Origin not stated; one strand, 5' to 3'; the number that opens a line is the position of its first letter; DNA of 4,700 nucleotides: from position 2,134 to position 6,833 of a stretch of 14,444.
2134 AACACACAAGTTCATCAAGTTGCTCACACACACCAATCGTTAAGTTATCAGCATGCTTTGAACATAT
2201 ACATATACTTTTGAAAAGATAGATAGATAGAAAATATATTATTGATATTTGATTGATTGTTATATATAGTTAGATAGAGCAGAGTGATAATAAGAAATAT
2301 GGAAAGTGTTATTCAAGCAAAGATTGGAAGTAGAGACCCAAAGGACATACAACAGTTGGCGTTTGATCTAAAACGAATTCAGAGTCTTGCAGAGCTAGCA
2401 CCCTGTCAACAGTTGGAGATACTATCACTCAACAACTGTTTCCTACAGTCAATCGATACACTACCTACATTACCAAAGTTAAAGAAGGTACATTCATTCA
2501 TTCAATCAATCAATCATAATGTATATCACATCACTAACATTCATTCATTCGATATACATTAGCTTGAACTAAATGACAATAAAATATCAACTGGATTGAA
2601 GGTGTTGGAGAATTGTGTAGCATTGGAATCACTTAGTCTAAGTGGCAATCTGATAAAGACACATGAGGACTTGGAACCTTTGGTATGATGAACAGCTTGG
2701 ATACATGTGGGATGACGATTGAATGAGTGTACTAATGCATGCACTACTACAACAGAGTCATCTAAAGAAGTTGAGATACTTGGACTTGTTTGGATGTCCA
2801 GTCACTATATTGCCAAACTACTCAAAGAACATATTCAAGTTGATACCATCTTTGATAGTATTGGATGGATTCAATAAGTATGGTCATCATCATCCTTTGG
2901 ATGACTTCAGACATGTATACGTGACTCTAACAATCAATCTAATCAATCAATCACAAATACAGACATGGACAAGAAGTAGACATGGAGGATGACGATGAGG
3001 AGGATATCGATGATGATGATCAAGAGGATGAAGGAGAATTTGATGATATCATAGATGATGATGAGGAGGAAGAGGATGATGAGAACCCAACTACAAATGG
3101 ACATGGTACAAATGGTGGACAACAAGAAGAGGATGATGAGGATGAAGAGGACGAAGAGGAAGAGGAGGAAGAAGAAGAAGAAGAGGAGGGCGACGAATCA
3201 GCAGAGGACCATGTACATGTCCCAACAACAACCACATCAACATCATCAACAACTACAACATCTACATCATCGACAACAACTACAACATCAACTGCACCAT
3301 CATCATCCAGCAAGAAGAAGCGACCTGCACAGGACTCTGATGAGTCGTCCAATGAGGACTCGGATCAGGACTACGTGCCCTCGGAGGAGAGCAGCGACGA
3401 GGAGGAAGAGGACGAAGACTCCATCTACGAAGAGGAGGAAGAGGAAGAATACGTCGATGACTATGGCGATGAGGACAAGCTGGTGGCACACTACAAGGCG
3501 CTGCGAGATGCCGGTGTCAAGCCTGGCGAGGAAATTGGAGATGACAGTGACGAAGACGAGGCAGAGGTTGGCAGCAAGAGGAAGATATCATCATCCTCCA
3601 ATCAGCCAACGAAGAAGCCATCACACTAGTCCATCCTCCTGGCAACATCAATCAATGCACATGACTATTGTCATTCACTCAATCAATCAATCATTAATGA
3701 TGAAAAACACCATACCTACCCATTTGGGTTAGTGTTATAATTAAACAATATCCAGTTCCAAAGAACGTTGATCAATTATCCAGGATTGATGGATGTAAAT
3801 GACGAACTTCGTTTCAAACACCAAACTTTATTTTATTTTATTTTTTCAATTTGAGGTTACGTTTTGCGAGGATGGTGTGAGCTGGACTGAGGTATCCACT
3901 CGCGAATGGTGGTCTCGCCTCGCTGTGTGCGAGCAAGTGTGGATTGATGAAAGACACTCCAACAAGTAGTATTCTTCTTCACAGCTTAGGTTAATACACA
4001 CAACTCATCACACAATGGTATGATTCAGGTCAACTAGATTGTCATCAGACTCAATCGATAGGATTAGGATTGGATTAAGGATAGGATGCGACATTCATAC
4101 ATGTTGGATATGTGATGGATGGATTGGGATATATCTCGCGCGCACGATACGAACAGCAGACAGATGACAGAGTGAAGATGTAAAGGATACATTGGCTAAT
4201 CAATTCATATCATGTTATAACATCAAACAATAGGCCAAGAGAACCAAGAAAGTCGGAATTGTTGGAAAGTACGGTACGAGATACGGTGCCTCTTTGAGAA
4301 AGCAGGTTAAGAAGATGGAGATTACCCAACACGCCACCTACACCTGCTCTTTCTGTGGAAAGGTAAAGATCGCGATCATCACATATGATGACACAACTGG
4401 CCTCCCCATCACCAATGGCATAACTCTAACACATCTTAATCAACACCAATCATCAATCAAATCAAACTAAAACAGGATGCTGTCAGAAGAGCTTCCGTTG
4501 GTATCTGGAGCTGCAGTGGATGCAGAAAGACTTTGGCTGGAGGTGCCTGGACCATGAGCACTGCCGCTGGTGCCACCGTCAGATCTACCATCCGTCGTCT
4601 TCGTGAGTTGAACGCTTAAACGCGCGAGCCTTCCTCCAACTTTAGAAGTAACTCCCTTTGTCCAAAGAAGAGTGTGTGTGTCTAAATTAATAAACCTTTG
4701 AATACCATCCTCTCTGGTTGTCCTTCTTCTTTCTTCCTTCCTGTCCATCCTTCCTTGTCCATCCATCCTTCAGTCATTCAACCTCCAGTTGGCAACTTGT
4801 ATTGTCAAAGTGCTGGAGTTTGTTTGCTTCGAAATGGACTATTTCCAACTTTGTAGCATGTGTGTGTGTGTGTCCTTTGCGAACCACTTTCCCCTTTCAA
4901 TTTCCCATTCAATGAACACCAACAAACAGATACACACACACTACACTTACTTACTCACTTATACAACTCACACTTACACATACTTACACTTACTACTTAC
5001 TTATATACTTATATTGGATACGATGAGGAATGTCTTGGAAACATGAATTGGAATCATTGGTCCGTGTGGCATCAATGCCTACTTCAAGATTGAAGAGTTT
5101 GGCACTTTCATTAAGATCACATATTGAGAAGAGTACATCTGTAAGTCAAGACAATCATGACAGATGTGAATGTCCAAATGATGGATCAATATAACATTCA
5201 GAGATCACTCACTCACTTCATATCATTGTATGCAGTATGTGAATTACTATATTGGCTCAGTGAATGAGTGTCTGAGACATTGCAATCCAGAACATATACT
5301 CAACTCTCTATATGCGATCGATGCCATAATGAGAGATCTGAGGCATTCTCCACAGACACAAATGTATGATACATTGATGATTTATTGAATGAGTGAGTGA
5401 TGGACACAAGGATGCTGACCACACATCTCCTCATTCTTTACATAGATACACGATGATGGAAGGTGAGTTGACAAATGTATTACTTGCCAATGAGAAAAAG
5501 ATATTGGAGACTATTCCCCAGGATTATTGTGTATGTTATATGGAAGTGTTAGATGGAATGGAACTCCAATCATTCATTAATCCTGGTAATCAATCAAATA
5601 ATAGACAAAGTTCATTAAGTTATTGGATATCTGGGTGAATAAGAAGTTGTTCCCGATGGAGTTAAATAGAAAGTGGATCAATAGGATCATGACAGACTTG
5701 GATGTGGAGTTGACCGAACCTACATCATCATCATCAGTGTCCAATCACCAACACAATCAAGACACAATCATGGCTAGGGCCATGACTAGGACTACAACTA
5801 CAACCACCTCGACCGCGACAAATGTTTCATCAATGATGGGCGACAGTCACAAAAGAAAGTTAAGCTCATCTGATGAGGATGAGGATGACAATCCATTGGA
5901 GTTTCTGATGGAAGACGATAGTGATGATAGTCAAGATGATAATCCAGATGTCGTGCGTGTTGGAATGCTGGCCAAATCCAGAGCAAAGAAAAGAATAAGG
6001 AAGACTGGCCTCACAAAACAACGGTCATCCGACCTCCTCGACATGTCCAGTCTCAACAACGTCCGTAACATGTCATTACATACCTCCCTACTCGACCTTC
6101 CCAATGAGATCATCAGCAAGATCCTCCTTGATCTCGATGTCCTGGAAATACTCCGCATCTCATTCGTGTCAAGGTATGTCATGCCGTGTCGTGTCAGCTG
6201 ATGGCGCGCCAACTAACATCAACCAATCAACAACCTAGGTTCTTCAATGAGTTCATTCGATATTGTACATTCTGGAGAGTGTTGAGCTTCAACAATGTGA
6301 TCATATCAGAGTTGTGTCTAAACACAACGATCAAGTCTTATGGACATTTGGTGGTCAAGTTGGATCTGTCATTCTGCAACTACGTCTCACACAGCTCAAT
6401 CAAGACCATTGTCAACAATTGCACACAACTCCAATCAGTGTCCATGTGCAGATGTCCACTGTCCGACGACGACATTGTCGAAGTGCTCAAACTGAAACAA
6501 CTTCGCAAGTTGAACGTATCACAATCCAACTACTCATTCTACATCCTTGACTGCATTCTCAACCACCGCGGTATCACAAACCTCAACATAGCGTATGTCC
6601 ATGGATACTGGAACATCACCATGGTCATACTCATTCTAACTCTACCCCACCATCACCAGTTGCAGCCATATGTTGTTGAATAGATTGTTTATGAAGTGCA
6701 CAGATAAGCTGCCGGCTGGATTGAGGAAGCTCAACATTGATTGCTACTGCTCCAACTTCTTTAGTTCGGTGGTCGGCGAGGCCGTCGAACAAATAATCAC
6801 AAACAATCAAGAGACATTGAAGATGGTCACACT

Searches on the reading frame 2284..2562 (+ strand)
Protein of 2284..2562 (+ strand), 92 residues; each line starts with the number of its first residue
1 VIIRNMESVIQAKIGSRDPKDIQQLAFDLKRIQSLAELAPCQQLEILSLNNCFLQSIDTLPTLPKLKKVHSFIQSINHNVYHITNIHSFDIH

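Call 74: search_protein_families(library=pfam, proteins=[window:2284-2562:+], max_evalue=0.001)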
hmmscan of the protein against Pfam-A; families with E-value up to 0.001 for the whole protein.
window:2284-2562:+ (92 aa): 1 family
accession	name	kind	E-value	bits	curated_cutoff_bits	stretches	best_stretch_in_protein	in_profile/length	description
PF12799.13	LRR_4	-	0.00028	21.5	27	1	42-70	1-29/44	Leucine Rich repeats (2 copies)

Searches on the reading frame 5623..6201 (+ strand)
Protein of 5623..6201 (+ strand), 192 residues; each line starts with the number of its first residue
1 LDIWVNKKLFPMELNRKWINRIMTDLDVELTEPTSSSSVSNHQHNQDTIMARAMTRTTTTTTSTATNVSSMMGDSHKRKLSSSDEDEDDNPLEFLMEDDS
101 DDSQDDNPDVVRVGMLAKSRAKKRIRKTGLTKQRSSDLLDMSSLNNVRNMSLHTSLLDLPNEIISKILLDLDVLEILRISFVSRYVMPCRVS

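Call 74: search_protein_families(library=pfam, proteins=[window:5623-6201:+], max_evalue=0.001)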
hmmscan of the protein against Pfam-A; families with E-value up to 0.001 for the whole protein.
window:5623-6201:+ (192 aa): 2 families
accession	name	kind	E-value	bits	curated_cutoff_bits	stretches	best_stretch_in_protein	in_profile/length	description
PF00646.38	F-box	-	2.6e-05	24.4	20.5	1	156-184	1-29/43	F-box domain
PF12937.12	F-box-like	-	0.00074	19.7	24.3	0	157-185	2-30/47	F-box-like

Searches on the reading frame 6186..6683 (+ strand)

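Call 74: search_protein_families(library=pfam, proteins=[window:6186-6683:+], max_evalue=0.001)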
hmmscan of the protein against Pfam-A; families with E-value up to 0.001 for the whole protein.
window:6186-6683:+ (165 aa): 1 family
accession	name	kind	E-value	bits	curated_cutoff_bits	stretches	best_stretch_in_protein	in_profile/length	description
PF25013.1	LRR_Zer-1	-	0.00087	19.9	27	0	57-116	11-66/137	Zer-1-like, Leucine-rich repeats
